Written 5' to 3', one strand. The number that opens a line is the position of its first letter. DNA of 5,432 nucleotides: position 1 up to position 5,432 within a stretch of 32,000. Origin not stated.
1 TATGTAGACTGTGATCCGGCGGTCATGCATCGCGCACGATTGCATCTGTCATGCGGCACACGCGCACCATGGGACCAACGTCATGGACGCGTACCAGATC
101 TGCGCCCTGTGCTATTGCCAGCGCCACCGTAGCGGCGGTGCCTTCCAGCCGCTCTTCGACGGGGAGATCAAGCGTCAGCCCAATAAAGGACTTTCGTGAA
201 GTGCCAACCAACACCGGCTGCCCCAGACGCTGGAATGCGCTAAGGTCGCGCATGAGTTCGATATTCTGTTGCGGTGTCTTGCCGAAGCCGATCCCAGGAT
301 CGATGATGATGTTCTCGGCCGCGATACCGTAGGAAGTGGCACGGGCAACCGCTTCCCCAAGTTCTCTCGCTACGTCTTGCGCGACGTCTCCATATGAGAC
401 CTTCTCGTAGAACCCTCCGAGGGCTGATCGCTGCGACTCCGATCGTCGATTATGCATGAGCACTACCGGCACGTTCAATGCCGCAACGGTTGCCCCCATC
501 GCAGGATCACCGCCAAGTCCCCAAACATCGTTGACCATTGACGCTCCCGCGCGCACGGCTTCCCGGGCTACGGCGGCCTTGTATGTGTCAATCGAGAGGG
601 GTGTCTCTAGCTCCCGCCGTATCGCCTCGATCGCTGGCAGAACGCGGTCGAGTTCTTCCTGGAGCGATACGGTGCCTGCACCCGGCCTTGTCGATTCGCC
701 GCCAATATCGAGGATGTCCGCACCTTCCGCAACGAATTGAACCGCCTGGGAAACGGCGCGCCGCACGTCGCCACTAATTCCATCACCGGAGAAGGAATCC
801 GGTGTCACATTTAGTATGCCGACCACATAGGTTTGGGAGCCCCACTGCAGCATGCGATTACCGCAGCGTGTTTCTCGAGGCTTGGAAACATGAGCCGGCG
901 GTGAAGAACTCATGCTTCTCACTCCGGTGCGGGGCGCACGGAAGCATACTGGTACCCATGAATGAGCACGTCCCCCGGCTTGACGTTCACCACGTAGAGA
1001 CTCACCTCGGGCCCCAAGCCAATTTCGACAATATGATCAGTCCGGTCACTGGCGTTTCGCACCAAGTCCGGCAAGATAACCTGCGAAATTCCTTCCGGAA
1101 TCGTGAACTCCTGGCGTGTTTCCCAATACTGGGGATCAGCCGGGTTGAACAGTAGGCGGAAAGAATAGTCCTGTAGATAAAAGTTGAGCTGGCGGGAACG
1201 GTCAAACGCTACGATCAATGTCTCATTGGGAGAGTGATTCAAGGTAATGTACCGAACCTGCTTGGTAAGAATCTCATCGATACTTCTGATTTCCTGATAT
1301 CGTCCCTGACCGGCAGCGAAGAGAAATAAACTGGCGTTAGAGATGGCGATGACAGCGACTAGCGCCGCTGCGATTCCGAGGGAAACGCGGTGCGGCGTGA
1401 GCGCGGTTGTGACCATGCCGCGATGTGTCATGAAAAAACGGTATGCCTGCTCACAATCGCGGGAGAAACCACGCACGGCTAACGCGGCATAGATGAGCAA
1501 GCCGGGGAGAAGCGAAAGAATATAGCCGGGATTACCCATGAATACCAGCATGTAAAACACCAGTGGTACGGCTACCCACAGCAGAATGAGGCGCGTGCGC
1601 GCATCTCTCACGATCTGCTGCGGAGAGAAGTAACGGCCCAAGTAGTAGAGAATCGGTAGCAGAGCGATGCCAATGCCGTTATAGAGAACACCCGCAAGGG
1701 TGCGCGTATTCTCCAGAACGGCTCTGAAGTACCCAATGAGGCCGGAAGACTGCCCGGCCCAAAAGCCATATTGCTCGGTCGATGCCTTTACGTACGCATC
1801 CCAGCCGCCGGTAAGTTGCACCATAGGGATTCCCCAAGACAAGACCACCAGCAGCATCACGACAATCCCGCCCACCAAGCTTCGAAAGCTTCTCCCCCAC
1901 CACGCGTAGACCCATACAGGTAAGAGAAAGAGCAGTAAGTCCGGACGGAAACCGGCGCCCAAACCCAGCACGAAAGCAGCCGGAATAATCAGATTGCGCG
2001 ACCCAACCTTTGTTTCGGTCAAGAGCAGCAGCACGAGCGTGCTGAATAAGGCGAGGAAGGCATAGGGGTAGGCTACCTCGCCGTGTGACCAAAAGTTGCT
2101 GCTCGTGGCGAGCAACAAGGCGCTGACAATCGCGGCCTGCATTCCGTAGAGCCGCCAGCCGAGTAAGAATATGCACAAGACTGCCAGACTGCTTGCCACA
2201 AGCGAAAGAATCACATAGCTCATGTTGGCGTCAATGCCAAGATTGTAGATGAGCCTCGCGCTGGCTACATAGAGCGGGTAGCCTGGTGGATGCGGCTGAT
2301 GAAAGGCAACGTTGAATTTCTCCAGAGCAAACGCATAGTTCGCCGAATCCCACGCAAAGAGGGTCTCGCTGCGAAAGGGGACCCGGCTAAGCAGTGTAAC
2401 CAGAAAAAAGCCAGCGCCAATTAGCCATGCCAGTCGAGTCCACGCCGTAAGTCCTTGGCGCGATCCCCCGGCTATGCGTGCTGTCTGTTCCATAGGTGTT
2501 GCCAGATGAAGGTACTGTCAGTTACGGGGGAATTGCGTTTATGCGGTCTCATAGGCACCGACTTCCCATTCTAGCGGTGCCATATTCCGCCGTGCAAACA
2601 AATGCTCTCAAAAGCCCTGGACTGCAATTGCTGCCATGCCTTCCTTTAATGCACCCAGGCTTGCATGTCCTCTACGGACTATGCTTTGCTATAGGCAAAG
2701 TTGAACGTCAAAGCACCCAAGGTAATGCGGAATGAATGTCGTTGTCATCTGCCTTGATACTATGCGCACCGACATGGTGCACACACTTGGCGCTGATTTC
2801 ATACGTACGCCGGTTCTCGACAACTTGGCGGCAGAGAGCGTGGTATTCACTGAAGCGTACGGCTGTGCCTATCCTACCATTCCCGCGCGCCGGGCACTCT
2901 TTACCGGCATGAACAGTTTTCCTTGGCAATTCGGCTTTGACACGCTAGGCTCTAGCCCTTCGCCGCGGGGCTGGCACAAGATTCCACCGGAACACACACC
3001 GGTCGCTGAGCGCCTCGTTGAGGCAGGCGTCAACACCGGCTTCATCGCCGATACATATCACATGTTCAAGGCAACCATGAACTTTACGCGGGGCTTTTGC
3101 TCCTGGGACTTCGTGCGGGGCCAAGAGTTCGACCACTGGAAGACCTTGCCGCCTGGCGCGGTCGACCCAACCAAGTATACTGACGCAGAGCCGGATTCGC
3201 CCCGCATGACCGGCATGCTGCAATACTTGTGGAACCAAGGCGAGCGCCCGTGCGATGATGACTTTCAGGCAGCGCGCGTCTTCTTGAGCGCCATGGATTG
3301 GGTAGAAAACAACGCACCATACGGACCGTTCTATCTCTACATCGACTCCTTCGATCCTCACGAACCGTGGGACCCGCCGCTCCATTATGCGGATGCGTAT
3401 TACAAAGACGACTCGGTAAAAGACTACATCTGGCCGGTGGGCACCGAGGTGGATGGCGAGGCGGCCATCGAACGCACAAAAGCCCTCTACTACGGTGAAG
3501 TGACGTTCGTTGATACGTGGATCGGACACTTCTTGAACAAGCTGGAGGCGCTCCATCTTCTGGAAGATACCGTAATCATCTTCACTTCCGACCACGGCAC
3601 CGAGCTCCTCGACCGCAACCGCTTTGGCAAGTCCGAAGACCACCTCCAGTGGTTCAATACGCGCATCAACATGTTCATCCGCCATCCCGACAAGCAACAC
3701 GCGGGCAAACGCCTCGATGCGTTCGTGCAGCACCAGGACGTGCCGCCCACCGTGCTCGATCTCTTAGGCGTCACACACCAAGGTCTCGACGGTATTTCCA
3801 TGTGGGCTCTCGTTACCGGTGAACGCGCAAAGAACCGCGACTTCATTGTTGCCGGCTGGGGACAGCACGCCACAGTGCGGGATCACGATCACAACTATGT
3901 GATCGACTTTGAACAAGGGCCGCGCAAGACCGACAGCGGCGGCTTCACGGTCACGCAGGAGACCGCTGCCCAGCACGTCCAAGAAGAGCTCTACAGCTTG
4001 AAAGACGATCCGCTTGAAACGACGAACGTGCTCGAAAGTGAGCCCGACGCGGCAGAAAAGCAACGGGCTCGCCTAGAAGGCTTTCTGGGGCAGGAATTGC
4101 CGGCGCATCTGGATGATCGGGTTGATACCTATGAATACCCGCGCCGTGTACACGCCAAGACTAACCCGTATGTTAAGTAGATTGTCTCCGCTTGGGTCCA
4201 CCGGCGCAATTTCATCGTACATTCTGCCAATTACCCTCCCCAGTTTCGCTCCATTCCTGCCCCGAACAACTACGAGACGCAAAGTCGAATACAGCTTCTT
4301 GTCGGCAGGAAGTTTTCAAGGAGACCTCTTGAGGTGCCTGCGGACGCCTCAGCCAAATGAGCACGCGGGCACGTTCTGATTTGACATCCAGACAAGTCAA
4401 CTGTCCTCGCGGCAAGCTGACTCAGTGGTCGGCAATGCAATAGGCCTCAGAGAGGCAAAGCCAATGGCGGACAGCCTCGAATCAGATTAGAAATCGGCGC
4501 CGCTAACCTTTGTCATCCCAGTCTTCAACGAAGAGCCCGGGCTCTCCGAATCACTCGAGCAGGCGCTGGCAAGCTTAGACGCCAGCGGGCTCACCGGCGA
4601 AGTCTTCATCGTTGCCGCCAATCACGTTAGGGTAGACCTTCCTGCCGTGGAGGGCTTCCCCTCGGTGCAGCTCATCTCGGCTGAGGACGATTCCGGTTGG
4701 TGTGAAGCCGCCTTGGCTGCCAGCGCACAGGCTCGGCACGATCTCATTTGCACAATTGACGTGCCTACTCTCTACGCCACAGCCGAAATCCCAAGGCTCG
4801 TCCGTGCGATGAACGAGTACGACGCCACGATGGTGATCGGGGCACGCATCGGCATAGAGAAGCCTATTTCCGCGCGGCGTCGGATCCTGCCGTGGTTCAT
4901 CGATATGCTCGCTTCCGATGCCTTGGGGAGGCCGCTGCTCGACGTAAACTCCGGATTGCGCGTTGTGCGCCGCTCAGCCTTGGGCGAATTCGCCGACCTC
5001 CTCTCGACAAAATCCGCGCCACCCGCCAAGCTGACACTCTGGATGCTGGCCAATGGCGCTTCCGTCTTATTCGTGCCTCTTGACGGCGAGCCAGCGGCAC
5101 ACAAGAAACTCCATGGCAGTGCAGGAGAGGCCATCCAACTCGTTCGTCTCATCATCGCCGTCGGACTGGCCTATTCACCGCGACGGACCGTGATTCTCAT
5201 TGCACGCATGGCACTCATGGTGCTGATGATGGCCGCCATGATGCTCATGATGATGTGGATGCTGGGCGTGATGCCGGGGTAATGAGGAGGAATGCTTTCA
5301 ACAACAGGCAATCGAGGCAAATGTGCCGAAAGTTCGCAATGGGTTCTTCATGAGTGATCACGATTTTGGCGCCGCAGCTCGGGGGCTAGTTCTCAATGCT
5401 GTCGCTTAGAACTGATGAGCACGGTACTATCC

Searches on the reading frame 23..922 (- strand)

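Call 19: search_protein_families(library=pfam, proteins=[window:23-922:-], max_evalue=0.00001)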
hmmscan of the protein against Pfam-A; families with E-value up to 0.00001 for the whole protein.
window:23-922:- (299 aa): 1 family
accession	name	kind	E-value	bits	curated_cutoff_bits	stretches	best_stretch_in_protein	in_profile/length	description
PF00809.28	Pterin_bind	-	4.6e-83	279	25.5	1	35-280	2-244/244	Pterin binding enzyme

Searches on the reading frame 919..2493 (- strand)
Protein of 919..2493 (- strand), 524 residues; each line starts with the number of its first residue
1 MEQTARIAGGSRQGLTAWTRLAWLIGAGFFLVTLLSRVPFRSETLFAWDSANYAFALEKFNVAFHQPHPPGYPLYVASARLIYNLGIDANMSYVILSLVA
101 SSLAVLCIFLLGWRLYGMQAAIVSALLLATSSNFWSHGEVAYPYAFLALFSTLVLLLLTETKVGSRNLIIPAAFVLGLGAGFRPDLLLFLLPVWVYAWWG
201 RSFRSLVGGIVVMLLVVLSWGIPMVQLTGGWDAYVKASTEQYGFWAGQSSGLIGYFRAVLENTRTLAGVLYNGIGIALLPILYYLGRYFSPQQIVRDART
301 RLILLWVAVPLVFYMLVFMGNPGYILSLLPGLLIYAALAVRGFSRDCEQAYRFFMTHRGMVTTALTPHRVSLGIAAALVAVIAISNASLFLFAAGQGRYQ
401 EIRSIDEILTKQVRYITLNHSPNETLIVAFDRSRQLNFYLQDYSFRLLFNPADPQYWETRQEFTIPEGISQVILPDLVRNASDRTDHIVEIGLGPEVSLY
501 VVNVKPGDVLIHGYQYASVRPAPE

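Call 19: search_protein_families(library=pfam, proteins=[window:919-2493:-], max_evalue=0.00001)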
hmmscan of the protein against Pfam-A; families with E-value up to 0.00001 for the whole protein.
window:919-2493:- (524 aa): 2 families
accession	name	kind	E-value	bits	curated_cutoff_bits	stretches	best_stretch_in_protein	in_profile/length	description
PF11028.14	TMEM260-like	-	3.8e-09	37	24.2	1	63-198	11-170/179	Protein O-mannosyl-transferase TMEM260-like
PF13231.12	PMT_2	-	5.1e-06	27.2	26.1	1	68-219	2-159/160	Dolichyl-phosphate-mannose-protein mannosyltransferase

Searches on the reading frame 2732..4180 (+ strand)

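Call 19: search_protein_families(library=pfam, proteins=[window:2732-4180:+], max_evalue=0.00001)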
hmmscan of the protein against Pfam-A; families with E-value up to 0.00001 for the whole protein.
window:2732-4180:+ (482 aa): 3 families
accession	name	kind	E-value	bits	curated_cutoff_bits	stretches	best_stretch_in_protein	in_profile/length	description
PF00884.28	Sulfatase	-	2.4e-40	139.1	25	1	2-347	2-301/301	Sulfatase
PF01663.27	Phosphodiest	-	1.6e-08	35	23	0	256-299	187-230/342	Type I phosphodiesterase / nucleotide pyrophosphatase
PF16347.10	SGSH_C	-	6.9e-08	33.2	29.3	1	310-437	16-135/154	N-sulphoglucosamine sulphohydrolase, C-terminal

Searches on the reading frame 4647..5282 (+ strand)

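Call 19: search_protein_families(library=pfam, proteins=[window:4647-5282:+], max_evalue=0.00001)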
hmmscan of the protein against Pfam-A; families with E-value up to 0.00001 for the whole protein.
window:4647-5282:+ (211 aa): 1 family
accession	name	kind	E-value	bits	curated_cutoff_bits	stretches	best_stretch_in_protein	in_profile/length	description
PF00535.33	Glycos_transf_2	-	3.3e-07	30.8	23.3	1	5-112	53-164/168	Glycosyl transferase family 2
